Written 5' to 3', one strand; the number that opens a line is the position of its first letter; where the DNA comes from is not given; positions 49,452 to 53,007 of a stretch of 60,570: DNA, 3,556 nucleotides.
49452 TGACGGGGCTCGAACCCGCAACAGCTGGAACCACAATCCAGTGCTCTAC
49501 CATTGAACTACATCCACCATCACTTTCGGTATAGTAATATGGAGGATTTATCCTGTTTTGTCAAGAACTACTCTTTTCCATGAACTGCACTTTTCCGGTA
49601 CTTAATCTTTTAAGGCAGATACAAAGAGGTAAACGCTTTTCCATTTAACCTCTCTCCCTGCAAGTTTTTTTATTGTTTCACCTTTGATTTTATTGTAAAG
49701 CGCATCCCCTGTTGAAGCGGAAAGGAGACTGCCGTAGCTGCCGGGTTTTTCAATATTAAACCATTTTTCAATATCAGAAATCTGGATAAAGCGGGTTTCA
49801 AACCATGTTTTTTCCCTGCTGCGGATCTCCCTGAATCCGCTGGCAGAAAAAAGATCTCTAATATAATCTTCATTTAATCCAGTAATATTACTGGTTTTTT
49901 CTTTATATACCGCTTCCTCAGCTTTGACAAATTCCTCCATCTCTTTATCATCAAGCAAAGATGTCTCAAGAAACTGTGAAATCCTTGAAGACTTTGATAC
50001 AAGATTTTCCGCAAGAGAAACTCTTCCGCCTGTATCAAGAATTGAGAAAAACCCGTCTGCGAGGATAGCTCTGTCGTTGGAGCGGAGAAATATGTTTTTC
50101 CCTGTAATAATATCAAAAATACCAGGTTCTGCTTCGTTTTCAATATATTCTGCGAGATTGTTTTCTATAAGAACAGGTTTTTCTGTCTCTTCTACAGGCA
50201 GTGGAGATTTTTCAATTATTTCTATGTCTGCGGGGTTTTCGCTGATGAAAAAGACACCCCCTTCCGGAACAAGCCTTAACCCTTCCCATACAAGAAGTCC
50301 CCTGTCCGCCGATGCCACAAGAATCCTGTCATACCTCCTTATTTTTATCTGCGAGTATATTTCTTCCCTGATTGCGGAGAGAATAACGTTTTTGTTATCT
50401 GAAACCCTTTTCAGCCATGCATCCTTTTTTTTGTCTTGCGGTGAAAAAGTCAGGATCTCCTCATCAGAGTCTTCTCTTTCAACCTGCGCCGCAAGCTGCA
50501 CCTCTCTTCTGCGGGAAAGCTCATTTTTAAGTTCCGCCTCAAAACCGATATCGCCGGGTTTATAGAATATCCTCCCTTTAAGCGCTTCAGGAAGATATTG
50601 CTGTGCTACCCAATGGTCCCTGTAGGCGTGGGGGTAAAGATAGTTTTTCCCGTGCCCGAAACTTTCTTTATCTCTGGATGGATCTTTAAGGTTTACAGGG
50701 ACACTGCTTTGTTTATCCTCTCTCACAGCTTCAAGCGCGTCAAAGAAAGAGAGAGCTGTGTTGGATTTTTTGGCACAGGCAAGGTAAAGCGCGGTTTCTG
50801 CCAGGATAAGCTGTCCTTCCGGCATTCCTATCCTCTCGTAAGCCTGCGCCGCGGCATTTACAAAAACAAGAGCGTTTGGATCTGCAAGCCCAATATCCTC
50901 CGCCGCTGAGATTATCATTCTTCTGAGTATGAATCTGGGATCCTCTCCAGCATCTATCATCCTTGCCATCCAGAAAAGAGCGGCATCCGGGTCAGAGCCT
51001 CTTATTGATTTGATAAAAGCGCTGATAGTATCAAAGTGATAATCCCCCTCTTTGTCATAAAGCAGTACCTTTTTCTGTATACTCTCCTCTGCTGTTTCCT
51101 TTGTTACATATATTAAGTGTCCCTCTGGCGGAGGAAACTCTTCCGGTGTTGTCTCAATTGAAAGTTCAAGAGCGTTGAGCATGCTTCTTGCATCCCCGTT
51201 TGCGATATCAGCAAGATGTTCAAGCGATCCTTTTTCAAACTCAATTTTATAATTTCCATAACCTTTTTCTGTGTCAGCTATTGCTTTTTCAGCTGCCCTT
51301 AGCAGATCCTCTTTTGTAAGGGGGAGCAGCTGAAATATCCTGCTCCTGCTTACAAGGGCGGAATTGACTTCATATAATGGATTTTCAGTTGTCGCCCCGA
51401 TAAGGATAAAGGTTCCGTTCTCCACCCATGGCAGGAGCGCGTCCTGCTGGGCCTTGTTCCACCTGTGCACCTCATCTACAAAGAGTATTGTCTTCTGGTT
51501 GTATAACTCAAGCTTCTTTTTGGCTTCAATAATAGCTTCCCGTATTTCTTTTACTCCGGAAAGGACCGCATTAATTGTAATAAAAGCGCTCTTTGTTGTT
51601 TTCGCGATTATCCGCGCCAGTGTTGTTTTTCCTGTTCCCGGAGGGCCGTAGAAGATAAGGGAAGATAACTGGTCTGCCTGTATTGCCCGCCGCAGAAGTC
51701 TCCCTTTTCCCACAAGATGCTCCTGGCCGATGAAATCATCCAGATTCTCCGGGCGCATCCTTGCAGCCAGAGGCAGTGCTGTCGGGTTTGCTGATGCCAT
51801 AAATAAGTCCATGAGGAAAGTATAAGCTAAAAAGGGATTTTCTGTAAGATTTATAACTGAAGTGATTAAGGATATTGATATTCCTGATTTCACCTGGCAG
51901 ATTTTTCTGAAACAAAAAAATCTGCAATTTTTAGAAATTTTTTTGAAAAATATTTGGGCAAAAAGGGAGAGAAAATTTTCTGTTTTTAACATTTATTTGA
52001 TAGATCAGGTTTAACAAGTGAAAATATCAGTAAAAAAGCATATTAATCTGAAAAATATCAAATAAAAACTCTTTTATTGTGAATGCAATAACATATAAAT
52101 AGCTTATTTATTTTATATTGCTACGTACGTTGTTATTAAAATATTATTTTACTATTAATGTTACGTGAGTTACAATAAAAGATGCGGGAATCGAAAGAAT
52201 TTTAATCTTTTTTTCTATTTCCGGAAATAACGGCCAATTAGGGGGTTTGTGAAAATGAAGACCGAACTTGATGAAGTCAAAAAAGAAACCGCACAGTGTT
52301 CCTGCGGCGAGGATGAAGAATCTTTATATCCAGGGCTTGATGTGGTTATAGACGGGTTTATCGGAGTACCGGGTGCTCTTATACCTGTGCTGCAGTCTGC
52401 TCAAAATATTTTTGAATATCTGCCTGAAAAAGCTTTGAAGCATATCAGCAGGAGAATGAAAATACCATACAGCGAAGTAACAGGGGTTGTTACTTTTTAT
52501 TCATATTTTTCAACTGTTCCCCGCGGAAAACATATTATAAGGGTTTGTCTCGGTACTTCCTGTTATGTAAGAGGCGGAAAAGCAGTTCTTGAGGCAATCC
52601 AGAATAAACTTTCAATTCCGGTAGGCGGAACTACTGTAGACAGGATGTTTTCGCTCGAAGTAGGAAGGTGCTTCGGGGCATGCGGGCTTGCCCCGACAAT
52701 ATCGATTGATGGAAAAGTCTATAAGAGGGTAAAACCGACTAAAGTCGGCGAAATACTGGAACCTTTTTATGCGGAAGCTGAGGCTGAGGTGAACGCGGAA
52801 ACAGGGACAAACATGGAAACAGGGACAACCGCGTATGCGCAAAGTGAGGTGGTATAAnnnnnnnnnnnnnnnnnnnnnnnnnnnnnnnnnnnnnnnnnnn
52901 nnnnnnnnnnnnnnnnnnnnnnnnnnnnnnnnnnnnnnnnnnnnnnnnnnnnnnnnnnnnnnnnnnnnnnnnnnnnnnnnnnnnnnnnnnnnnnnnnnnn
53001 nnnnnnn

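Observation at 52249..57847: Hybrid [FeFe]-hydrogenase-type operon: NuoE-like, a NuoF-like flavoprotein fused to a GltD/NfnB-like NADPH module, and HydA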

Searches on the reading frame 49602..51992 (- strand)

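Call 43: search_protein_families(library=pfam, proteins=[window:49602-51992:-], max_evalue=0.00001)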
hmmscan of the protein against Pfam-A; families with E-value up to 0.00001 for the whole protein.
window:49602-51992:- (796 aa): 7 families
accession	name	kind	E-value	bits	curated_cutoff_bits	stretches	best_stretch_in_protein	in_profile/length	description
PF12002.13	MgsA_C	-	1.8e-62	210.6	27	1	332-494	1-165/167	MgsA AAA+ ATPase C terminal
PF16193.11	AAA_assoc_2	-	5.6e-27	94.2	34.3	1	247-331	2-81/81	AAA C-terminal domain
PF00004.35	AAA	-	1.5e-17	64.7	21.2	1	112-220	1-126/131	ATPase family associated with various cellular activities (AAA)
PF05496.18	RuvB_N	-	2.2e-15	57.2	27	1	79-195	1-113/159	Holliday junction DNA helicase RuvB P-loop domain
PF13173.12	AAA_14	-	1.8e-09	38.1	27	1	112-229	5-127/129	AAA domain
PF07728.20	AAA_5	-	5.1e-07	30.2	22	1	112-203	2-103/139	AAA domain (dynein-related subfamily)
PF20720.3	nSTAND3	-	6.3e-06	26.4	27.2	0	110-161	18-68/155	Novel STAND NTPase 3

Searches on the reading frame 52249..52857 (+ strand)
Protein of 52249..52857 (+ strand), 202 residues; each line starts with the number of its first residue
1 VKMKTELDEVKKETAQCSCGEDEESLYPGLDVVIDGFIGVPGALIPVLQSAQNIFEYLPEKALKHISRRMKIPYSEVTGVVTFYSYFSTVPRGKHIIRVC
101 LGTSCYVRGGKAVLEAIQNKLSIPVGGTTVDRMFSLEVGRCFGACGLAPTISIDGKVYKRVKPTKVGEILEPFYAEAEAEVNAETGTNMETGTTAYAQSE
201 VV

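Call 3: search_protein_families(library=pfam, proteins=[window:52249-52857:+], max_evalue=0.001)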
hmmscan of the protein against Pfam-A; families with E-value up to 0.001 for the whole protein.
window:52249-52857:+ (202 aa): 1 family
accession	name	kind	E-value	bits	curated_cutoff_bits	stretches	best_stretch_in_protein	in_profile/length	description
PF01257.25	2Fe-2S_thioredx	-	8.3e-45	152.6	24.8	1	41-171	12-142/145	Thioredoxin-like [2Fe-2S] ferredoxin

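Call 4: search_protein_families(library=ncbifam, proteins=[window:52249-52857:+], max_evalue=0.001)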
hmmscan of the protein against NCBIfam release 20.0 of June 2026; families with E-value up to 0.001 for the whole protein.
window:52249-52857:+ (202 aa): 9 families
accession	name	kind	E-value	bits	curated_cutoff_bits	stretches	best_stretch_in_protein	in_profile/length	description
NF005747.0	PRK07571.1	equivalog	1.6e-43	148.3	224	1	29-175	24-170/173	bidirectional hydrogenase complex protein HoxE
NF004638.0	PRK05988.1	equivalog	1.3e-36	125.8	198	1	31-171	15-155/159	formate dehydrogenase subunit gamma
NF005722.0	PRK07539.1-2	equivalog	1.7e-36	125.6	141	1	43-171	26-154/157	NADH-quinone oxidoreductase subunit NuoE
TIGR01958.1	nuoE_fam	subfamily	2.1e-32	112.3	142.4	1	43-173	17-147/148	NADH-quinone oxidoreductase subunit NuoE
NF005725.0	PRK07539.1-5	equivalog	5.8e-29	101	220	1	43-172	40-170/174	NADH-quinone oxidoreductase subunit NuoE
NF005721.0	PRK07539.1-1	equivalog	1.2e-23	83.8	308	1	42-178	46-182/292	NADH-quinone oxidoreductase subunit NuoE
NF005724.0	PRK07539.1-4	equivalog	2.7e-21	76.5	280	1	43-187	41-186/240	NADH-quinone oxidoreductase subunit NuoE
NF005723.0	PRK07539.1-3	equivalog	6.5e-21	74.8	226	1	43-170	25-153/158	NADH-quinone oxidoreductase subunit NuoE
NF009040.0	PRK12373.1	equivalog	3.5e-17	63.2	514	1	43-183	38-179/400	NADH-quinone oxidoreductase subunit E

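Call 7: search_solved_structures(query=window:52249-52857:+, max_evalue=0.00001)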
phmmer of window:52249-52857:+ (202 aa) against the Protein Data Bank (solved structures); distinct sequences matched with E-value up to 0.00001: 54.
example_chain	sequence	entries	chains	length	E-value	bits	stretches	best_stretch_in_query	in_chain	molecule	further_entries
8a6t_C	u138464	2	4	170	2.3e-40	141.3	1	16-183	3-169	Electron bifurcating hydrogenase subunit HydC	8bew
7t2r_C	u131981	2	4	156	7.6e-38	133.1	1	34-173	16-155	NiFe hydrogenase subunit C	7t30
9n5u_C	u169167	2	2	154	1.2e-35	125.9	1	40-171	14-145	NfnC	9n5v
7q4v_C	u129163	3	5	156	1.9e-32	115.5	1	37-172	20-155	Iron hydrogenase HydC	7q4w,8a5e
9bov_C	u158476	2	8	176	6.5e-32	113.7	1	30-175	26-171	NADH dehydrogenase (Ubiquinone), 24 kDa subunit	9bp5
8oh5_A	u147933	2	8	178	1.3e-31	112.7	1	30-178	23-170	NAD-dependent formate dehydrogenase gamma subunit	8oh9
7p5h_C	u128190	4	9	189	1.7e-31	112.4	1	44-174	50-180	Fe-hydrogenase, subunit gamma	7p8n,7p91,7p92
9mqx_C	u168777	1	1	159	9.8e-31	109.9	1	41-172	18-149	NADH:ubiquinone oxidoreductase 24 kD subunit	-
7zd6_2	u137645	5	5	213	2.2e-25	92.4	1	42-175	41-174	NADH dehydrogenase [ubiquinone] flavoprotein 2, mitochondrial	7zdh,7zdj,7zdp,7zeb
9w2u_E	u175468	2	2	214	2.2e-25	92.4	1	42-175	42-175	NADH dehydrogenase [ubiquinone] flavoprotein 2, mitochondrial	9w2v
5lnk_2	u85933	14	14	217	2.3e-25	92.4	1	42-175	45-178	Mitochondrial complex I, 24 kDa subunit | NADH dehydrogenase [ubiquinone] flavoprotein 2, mitochondrial | NDUFV2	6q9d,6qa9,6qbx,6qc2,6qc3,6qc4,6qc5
5ldw_E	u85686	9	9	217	2.3e-25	92.4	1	42-175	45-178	NADH dehydrogenase [ubiquinone] flavoprotein 2, mitochondrial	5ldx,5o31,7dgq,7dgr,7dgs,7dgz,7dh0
7v2c_O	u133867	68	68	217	2.4e-25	92.3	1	42-175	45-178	NADH dehydrogenase [ubiquinone] flavoprotein 2, mitochondrial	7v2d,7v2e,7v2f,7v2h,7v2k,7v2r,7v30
6zk9_2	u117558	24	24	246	3.2e-25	91.9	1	42-174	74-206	Mitochondrial complex I, 24 kDa subunit | Uncharacterized protein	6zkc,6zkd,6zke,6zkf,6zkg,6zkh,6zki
5lc5_E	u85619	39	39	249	3.4e-25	91.8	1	42-174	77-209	NADH dehydrogenase [ubiquinone] flavoprotein 2, mitochondrial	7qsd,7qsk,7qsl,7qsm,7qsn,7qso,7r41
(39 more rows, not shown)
